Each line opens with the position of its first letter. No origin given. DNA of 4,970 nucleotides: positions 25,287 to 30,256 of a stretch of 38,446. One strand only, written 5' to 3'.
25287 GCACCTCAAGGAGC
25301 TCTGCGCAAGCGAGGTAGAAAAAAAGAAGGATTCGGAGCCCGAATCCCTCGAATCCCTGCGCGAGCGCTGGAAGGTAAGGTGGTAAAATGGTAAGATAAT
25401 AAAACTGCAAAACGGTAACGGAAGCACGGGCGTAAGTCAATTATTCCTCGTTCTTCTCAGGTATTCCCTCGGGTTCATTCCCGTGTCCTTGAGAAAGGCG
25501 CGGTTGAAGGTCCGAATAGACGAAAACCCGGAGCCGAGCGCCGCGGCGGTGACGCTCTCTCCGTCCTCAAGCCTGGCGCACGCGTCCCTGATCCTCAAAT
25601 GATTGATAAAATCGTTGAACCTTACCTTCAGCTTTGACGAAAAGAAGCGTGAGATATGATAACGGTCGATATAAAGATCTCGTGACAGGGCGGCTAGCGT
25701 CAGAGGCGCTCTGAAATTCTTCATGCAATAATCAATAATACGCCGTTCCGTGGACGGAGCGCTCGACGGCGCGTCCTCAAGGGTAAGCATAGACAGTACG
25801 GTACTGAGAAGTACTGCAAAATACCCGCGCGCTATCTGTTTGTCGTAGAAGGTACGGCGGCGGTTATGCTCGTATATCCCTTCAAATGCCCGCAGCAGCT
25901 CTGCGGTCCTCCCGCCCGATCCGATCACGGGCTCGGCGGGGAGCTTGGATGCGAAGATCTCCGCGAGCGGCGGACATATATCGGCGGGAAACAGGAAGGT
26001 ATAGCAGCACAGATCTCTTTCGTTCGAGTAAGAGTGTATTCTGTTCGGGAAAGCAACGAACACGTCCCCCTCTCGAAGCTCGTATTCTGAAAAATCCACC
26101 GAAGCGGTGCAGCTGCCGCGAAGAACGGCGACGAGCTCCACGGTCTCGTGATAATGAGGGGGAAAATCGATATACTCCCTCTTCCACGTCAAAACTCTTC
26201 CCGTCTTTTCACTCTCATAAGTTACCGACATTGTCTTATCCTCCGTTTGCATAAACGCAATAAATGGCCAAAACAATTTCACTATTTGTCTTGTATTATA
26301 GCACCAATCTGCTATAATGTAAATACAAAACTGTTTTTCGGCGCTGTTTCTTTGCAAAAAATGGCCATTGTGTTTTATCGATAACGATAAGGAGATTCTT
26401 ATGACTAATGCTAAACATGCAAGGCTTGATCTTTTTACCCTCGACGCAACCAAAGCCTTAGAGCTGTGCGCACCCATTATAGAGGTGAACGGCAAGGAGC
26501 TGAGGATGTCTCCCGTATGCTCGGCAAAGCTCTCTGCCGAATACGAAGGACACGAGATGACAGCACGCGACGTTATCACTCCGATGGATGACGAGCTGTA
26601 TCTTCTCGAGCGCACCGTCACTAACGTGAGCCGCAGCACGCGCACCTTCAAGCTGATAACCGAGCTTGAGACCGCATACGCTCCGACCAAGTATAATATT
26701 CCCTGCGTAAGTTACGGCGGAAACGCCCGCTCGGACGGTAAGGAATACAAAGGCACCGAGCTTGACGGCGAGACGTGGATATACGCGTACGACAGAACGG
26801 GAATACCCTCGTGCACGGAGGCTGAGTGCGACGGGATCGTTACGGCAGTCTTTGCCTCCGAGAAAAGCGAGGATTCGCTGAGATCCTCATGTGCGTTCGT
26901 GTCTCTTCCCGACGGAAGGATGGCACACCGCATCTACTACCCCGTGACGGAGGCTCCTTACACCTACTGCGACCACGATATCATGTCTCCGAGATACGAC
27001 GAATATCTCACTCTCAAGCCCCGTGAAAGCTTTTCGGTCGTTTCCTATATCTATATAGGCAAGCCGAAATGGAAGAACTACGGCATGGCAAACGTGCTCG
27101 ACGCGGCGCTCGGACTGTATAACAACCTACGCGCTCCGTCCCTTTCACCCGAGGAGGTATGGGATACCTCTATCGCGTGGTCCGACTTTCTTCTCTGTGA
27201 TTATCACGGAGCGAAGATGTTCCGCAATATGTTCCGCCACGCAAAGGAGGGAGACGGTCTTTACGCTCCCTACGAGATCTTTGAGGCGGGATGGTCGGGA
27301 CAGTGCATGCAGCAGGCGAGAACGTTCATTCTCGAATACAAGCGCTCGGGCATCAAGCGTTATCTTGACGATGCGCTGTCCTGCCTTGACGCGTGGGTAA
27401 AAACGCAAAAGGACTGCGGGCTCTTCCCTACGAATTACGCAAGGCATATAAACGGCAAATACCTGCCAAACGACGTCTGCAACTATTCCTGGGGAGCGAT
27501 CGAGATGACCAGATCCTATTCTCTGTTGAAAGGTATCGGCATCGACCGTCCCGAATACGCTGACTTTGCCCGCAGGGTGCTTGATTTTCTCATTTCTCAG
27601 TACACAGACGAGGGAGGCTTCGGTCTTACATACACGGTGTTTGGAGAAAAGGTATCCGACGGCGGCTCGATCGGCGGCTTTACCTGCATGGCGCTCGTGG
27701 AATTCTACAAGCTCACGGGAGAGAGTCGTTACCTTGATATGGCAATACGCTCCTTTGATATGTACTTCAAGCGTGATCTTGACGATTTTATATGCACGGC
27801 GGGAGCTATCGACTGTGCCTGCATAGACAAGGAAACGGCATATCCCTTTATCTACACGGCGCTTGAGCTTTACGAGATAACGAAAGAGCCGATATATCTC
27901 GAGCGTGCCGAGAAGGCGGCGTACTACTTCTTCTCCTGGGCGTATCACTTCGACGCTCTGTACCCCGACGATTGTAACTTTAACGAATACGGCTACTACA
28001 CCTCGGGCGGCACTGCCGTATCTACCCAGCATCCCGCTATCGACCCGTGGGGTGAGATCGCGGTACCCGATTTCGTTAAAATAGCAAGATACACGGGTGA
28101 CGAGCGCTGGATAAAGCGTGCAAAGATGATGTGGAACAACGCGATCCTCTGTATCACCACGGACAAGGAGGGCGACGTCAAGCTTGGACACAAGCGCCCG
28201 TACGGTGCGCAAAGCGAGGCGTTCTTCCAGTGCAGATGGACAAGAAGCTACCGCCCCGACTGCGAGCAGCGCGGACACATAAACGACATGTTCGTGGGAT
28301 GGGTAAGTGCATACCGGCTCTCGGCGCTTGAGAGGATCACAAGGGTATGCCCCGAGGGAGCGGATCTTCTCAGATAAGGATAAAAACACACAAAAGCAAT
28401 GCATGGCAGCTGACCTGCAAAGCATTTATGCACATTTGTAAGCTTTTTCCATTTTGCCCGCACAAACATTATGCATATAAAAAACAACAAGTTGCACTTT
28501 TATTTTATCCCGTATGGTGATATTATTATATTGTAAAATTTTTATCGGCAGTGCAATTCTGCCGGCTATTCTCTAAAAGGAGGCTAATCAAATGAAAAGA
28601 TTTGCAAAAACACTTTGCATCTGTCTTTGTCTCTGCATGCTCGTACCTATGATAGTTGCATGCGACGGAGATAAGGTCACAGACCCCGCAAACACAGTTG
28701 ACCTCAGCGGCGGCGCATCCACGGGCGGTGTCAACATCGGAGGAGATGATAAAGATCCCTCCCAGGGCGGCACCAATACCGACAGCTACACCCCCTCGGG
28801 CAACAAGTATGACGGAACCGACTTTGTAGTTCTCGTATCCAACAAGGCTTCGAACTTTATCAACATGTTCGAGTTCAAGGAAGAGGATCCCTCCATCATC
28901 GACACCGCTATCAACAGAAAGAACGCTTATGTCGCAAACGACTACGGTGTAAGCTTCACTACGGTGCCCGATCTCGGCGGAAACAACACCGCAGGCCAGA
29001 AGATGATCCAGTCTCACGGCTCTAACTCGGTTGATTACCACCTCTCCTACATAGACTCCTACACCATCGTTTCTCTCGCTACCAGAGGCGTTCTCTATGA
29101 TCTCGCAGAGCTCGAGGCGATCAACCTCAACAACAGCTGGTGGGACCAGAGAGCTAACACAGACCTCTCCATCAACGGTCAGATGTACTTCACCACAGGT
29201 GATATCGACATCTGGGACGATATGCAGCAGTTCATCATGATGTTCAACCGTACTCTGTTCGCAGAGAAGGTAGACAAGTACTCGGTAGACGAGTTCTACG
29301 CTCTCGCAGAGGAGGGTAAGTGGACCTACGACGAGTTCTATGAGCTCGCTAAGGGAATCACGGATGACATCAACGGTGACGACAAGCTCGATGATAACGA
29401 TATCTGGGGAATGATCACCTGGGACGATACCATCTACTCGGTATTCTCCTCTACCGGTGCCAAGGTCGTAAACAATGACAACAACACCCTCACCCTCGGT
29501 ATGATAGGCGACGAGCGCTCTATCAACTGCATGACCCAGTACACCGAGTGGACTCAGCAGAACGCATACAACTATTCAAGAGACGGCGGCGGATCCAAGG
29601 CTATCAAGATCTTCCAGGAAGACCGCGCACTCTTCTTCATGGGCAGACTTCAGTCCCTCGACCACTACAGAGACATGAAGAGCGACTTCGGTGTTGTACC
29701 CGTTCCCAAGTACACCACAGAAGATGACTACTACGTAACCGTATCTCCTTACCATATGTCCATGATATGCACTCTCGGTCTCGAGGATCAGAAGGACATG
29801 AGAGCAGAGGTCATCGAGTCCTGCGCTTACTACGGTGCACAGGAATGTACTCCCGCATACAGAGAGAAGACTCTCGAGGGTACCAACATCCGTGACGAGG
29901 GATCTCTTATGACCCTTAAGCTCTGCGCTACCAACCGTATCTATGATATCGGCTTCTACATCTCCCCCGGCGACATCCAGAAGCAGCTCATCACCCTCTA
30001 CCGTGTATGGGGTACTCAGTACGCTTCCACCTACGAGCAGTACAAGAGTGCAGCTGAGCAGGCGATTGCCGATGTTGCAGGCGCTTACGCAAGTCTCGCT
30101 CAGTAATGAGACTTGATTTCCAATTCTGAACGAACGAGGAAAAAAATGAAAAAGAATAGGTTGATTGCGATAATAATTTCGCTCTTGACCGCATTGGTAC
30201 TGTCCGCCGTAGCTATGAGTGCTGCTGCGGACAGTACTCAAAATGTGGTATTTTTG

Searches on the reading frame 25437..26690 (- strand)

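Call 7: search_protein_families(library=pfam, proteins=[window:25437-26690:-], max_evalue=0.01)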
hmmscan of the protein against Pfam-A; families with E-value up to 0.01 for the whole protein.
window:25437-26690:- (417 aa): 4 families
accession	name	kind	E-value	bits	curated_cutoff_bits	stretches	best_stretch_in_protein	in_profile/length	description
PF12833.13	HTH_18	-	9.8e-16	58.3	33.6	1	335-413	1-80/80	Helix-turn-helix domain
PF02311.25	AraC_binding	-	4.7e-11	43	21.1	1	173-270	13-110/135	AraC-like ligand binding domain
PF07883.17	Cupin_2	-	1.3e-08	34.8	27.2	1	176-226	11-61/70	Cupin domain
PF00165.29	HTH_AraC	-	0.008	16.7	26.6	0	377-412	8-42/42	Bacterial regulatory helix-turn-helix proteins, AraC family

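Call 8: search_protein_families(library=ncbifam, proteins=[window:25437-26690:-], max_evalue=0.01)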
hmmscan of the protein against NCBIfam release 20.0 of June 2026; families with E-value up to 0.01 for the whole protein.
window:25437-26690:- (417 aa): 20 families
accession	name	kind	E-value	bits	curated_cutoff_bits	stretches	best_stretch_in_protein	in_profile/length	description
NF047455.1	TF_Staph_AryK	equivalog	2.3e-14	52.6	850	1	316-414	160-259/759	transcriptional regulator AryK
NF007693.0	PRK10371.1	equivalog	3.6e-08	33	253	1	317-413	202-299/309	transcriptional regulator MelR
TIGR04094.1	adjacent_YSIRK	equivalog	3.7e-08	32.7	200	1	314-410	286-382/383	YSIRK-targeted surface antigen transcriptional regulator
NF010028.0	PRK13503.1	equivalog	4.4e-08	32.9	288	1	174-235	26-87/278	HTH-type transcriptional activator RhaS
NF047788.1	TransRegPocR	equivalog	1.1e-07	31.5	500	1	313-413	189-290/296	transcriptional regulator PocR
NF010026.0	PRK13501.1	equivalog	4.1e-07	29.4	363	1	174-232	29-87/290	HTH-type transcriptional activator RhaR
NF011964.0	PRK15435.1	equivalog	8.8e-07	28.2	345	1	327-412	97-182/354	bifunctional DNA-binding transcriptional regulator/O6-methylguanine-DNA methyltransferase Ada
NF007860.0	PRK10572.1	equivalog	1.2e-06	27.6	208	1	262-415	133-286/292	arabinose operon transcriptional regulator AraC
NF010025.2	PRK13500.1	equivalog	2.3e-06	27.4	525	1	176-415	31-279/282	HTH-type transcriptional activator RhaR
NF010027.0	PRK13502.1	equivalog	2.6e-06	27.1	384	1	176-232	31-87/282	HTH-type transcriptional activator RhaR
NF012144.2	ramA_TF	equivalog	3.4e-05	24.3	180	1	317-413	9-106/108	RamA family antibiotic efflux transcriptional regulator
NF007243.0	PRK09685.1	equivalog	9.3e-05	22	199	1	316-414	201-302/303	transcriptional regulator FeaR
NF033869.1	viru_reg_Rsp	equivalog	0.00017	20.2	400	1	318-410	152-245/701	AraC family transcriptional regulator Rsp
NF007584.0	PRK10219.1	equivalog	0.00024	21.4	174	1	318-412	10-105/107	superoxide response transcriptional regulator SoxS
NF008564.0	PRK11511.1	equivalog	0.00043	20.4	202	1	316-410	12-107/127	MDR efflux pump AcrAB transcriptional activator MarA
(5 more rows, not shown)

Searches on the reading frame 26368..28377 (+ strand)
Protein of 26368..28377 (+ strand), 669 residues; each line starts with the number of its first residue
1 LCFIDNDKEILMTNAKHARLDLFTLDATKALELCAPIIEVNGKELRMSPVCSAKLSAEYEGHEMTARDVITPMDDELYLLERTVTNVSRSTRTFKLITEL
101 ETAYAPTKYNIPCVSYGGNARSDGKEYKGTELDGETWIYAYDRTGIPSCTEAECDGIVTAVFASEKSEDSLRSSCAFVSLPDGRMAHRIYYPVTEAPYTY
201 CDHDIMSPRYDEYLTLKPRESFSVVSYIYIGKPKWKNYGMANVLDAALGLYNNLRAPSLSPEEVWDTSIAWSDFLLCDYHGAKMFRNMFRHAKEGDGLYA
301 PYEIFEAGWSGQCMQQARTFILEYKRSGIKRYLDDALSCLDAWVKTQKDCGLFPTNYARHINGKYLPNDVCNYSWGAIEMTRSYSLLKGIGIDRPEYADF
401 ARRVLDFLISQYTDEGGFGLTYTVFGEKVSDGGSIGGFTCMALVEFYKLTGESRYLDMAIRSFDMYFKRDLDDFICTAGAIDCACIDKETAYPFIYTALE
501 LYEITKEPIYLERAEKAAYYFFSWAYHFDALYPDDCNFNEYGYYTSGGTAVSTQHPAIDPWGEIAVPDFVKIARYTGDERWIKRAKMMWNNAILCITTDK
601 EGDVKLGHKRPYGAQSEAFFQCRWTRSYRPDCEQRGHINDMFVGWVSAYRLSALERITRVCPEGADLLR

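Call 10: search_protein_families(library=pfam, proteins=[window:26368-28377:+], max_evalue=0.01)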
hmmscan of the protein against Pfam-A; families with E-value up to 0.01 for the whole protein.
window:26368-28377:+ (669 aa): 3 families
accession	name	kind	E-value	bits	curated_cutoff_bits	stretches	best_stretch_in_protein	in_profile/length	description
PF03663.20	Glyco_hydro_76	-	1.7e-07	31.6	25.9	1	357-537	75-268/366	Glycosyl hydrolase family 76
PF07944.18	Beta-AFase-like_GH127_cat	-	2.7e-06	27.1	24.9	1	439-515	180-252/376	Beta-L-arabinofuranosidase, GH127 catalytic domain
PF07470.19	Glyco_hydro_88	-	0.0092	15.4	26.6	0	437-522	32-107/352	Glycosyl Hydrolase Family 88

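Call 47: search_solved_structures(query=window:26368-28377:+, max_evalue=1)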
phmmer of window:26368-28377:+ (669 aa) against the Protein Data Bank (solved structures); distinct sequences matched with E-value up to 1: 10.
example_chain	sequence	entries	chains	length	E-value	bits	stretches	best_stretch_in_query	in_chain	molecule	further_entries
4boj_A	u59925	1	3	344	0.0021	19.8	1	441-517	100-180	ALPHA-1,6-MANNANASE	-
4bok_A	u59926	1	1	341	0.0022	19.7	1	441-517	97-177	ALPHA-1,6-MANNANASE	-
3k7x_A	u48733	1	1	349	0.0023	19.7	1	340-544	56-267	Lin0763 protein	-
5agd_A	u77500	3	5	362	0.0023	19.6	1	441-517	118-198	ALPHA-1,6-MANNANASE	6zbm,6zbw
4d4a_A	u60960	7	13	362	0.0025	19.5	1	441-517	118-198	ALPHA-1,6-MANNANASE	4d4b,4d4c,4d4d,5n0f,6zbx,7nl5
5m77_A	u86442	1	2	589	0.0088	17.7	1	441-517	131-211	Alpha-1,6-mannanase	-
9r4o_A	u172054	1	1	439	0.026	16.2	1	426-522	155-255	Uncharacterized protein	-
9r4p_A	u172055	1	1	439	0.032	15.9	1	426-522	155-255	CtGH76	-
9r4k_A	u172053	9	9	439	0.033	15.8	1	426-522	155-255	Chains: A | Uncharacterized protein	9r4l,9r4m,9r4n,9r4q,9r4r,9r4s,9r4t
4wo8_A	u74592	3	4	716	0.64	11.6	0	247-292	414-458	Taurocyamine kinase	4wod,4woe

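Call 55: find_homologous_proteins(query=window:26368-28377:+, max_evalue=0.00001)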
Query window:26368-28377:+ (669 aa): 253 proteins with E <= 0.00001 among 8000 candidates; the best 120 are listed.
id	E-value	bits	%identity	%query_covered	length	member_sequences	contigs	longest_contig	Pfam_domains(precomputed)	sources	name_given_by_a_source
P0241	0.0e+0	1292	82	97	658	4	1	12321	PF03663.21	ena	-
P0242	0.0e+0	1210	77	98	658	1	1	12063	PF03663.21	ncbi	-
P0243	0.0e+0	1151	73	100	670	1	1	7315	PF07944.19,PF03663.21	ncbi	-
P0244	0.0e+0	1083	71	97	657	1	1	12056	PF03663.21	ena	-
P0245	0.0e+0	1076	71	98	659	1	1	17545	PF07944.19,PF03663.21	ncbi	-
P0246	0.0e+0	1071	70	98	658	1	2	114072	PF03663.21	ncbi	-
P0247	0.0e+0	1069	70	98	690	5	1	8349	-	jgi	-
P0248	0.0e+0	1064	69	98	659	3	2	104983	PF07944.19,PF03663.21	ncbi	-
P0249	0.0e+0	1058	70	96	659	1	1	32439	PF07944.19,PF03663.21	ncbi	-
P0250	0.0e+0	1040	68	98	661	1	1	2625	PF03663.21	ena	-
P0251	0.0e+0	1025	67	98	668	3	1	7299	PF07944.19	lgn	-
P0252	1.2e-297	1007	66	97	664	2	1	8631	PF07944.19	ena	-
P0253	2.8e-262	890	59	97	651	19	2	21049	PF03663.21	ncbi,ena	-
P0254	7.9e-249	846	56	96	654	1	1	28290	-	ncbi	-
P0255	1.1e-239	816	56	94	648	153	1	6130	-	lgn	-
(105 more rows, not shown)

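Call 73: predict_structure(alignment_id=A2)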
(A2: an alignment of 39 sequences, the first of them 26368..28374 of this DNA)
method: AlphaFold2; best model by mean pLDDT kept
length: 669 residues; sequences in the alignment: 39
mean_pLDDT: 90.8   pTM: 0.92
mean pLDDT of the five models: 90.8, 90.6, 90.2, 90.2, 90.2
residues with pLDDT >= 90: 508; 70-90: 114; 50-70: 30; < 50: 17
segments of 3 or more residues with pLDDT < 50: 1-16
pLDDT, mean of each block of 10 residues (from residue 1): 34 56 91 94 92 89 95 93 97 97 94 71 68 91 94 96 95 95 96 91 82 97 98 95 94 91 98 97 95 87 88 96 97 98 97 94 92 95 98 98 98 92 95 89 98 98 94 75 72 97 98 97 94 90 93 83 96 97 97 95 88 93 70 82 94 95 93
secondary structure, 60 per line:
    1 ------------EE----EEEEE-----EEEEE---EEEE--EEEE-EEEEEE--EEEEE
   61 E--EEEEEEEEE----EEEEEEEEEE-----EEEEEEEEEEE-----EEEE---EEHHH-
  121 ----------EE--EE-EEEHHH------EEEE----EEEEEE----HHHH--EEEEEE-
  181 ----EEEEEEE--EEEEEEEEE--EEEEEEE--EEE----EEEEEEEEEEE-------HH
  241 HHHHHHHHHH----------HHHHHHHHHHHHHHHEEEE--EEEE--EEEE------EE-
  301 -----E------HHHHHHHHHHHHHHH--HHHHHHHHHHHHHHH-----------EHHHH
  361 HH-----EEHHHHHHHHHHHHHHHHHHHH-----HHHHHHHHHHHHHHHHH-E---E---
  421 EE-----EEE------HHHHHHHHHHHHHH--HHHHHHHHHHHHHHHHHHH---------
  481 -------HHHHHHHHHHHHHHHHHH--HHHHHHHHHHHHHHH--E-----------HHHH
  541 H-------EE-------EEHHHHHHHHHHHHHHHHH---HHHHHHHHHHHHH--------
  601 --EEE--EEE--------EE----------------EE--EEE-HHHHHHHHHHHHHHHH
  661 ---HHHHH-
elements in order: E19-23 E29-33 E37-40 E43-46 E48-53 E56-61 E64-72 E77-86 E92-102 E108-111 E138-140 E150-153 E158-163 H168-171 E174-179 E185-191 E194-202 E205-211 E214-216 E221-231 H239-250 H261-275 E276-279 E282-285 E288-291 H313-327 H330-344 H357-362 H370-389 H395-411 E428-430 H437-450 H453-471 H488-505 H508-522 H537-541 H560-576 H580-592 E603-605 E608-610 E641-643 H645-660 H664-668

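Call 76: fold_search(model_id=the predicted structure, library=pdb)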
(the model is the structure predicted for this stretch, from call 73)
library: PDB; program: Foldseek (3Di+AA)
matches with E <= 10: 1045; with E <= 0.001: 213
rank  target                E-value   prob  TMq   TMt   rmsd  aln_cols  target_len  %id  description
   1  5no8_A                3.4e-13  1.00  0.43  0.43  10.3       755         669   12  Polysaccharide Lyase BACCELL_00875 (released 2017-06-28)
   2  5nok_A                8.0e-13  1.00  0.43  0.43  10.7       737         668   12  Polysaccharide Lyase BACCELL_00875 (released 2017-06-28)
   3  8hob_A                1.6e-09  1.00  0.32  0.27  24.9       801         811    9  The cryo-EM structure of cellobiose phosphorylase from Clostridium thermocellum ( variant) (released 2024-03-20)
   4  6u4z                  2.6e-09  1.00  0.39  0.53  18.6       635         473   12  Crystal Structure of a family 76 glycoside hydrolase from a bovine Bacteroides thetaiotaomicron strain (released 2020-04-29)
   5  7vma_A                2.8e-09  1.00  0.34  0.36  22.2       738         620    9  The X-ray crystallographic structure of amylo-alpha-1,6-glucosidase from Thermococcus gammatolerans STB12 (released 2022-10-12)
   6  3qde_A                5.2e-09  1.00  0.30  0.26  24.5       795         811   10  The structure of Cellobiose phosphorylase from Clostridium thermocellum in complex with phosphate (released 2011-11-09)
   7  3gt5                  6.6e-09  1.00  0.41  0.66   5.1       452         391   13  Crystal structure of an N-acetylglucosamine 2-epimerase family protein from Xylella fastidiosa (released 2009-04-14)
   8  2cqs_A                6.6e-09  1.00  0.30  0.25  24.8       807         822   10  Crystal Structure of Cellvibrio gilvus Cellobiose Phosphorylase Crystallized from Ammonium Sulfate (released 2006-05-16)
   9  8ho7_A                8.0e-09  1.00  0.29  0.25  25.4       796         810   10  The cryo-EM structure of cellobiose phosphorylase from Clostridium thermocellum (released 2023-12-13)
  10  3acs_A                1.0e-08  1.00  0.31  0.26  24.9       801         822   10  Crystal Structure of Cellvibrio gilvus Cellobiose Phosphorylase W488F mutant (released 2010-12-22)
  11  3s4c                  1.1e-08  1.00  0.31  0.26  24.9       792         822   10  Lactose phosphorylase in complex with sulfate (released 2012-06-27)
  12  3rrs_A                1.2e-08  1.00  0.32  0.27  25.1       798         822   10  Crystal structure analysis of cellobiose phosphorylase from Cellulomonas uda (released 2012-05-09)
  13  4v1s_A                1.4e-08  1.00  0.39  0.68   6.4       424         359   14  Structure of the GH76 alpha-mannanase BT2949 from Bacteroides thetaiotaomicron (released 2015-02-11)
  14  8ho9_A                1.6e-08  1.00  0.33  0.28  24.8       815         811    9  The cryo-EM structure of cellobiose phosphorylase from Clostridium thermocellum (cysteine-to-serine varient) (released 2023-12-13)
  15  3vw5_A                1.7e-08  1.00  0.40  0.65   6.0       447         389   13  Crystal structure of sugar epimerase from ruminal bacterium (released 2013-06-26)
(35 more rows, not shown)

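Call 82: search_solved_structures(query=A2, max_evalue=10, show_alignments=1)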
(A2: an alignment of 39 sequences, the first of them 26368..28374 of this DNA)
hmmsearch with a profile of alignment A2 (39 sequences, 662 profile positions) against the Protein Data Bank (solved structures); distinct sequences matched with E-value up to 10: 34.
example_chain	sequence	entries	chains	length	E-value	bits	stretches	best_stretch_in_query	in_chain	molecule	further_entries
5m77_A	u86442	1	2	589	1.5e-08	36.9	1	435-511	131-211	Alpha-1,6-mannanase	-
4v1r_A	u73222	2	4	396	1.5e-08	36.9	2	431-511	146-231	ALPHA-1,6-MANNANASE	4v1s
4boj_A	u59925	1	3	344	3.7e-08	35.6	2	435-511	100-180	ALPHA-1,6-MANNANASE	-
4bok_A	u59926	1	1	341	3.7e-08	35.6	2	435-511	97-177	ALPHA-1,6-MANNANASE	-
5agd_A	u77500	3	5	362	3.8e-08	35.6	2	435-511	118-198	ALPHA-1,6-MANNANASE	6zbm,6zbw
4d4a_A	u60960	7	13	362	4.3e-08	35.4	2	435-511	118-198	ALPHA-1,6-MANNANASE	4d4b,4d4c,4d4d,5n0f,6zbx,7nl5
4mu9_A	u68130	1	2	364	3.1e-05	26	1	371-512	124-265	Glycoside hydrolase family 73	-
4c1s_A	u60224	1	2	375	0.00061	21.7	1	389-459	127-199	GLYCOSIDE HYDROLASE FAMILY 76 MANNOSIDASE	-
8wbu_A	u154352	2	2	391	0.0016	20.3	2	388-459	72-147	Cellobiose 2-epimerase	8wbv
7d5g_A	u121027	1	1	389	0.0017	20.2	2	388-459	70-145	Cellobiose 2-epimerase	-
4z4j_A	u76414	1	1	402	0.0026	19.6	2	388-459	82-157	Cellobiose 2-epimerase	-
3k7x_A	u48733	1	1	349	0.0042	18.9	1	406-512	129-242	Lin0763 protein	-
3wux_A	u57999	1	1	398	0.014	17.2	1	392-457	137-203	Unsaturated chondroitin disaccharide hydrolase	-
3vxd_A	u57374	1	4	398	0.015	17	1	392-457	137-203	Putative uncharacterized protein gbs1889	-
3ani_A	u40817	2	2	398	0.016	17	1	392-457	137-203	Putative uncharacterized protein gbs1889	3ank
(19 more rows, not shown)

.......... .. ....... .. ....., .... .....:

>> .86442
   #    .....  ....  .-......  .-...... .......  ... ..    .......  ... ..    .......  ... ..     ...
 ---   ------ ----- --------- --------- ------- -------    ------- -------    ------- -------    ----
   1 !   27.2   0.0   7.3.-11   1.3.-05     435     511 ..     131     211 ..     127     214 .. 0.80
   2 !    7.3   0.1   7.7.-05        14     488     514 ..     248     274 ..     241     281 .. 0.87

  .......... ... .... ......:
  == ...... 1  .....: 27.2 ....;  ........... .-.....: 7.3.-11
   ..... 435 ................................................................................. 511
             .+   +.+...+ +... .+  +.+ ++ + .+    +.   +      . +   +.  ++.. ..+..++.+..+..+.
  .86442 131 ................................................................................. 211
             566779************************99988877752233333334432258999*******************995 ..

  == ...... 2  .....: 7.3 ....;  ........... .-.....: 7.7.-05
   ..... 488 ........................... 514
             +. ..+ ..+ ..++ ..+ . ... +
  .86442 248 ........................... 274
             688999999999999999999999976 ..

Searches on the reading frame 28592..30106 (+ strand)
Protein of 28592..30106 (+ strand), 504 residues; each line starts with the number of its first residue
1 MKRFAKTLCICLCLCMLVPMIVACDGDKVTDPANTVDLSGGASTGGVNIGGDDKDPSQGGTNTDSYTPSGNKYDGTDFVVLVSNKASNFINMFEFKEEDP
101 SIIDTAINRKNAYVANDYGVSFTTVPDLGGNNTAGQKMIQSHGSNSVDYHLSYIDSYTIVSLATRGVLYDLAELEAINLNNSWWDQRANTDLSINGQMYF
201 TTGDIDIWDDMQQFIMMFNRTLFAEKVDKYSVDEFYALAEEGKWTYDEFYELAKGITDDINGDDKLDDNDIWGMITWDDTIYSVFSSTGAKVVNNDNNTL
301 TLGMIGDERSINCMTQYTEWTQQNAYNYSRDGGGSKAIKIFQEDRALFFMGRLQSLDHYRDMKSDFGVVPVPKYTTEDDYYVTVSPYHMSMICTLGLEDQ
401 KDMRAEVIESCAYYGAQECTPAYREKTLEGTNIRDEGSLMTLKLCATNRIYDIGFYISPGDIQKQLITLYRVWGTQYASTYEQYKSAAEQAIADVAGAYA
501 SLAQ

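Call 10: search_protein_families(library=pfam, proteins=[window:28592-30106:+], max_evalue=0.01)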
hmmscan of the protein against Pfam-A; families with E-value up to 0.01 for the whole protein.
window:28592-30106:+ (504 aa): 1 family
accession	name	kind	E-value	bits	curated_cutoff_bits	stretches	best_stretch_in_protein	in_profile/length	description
PF01547.30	SBP_bac_1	-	0.0002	21.9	26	1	120-379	26-276/307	Bacterial extracellular solute-binding protein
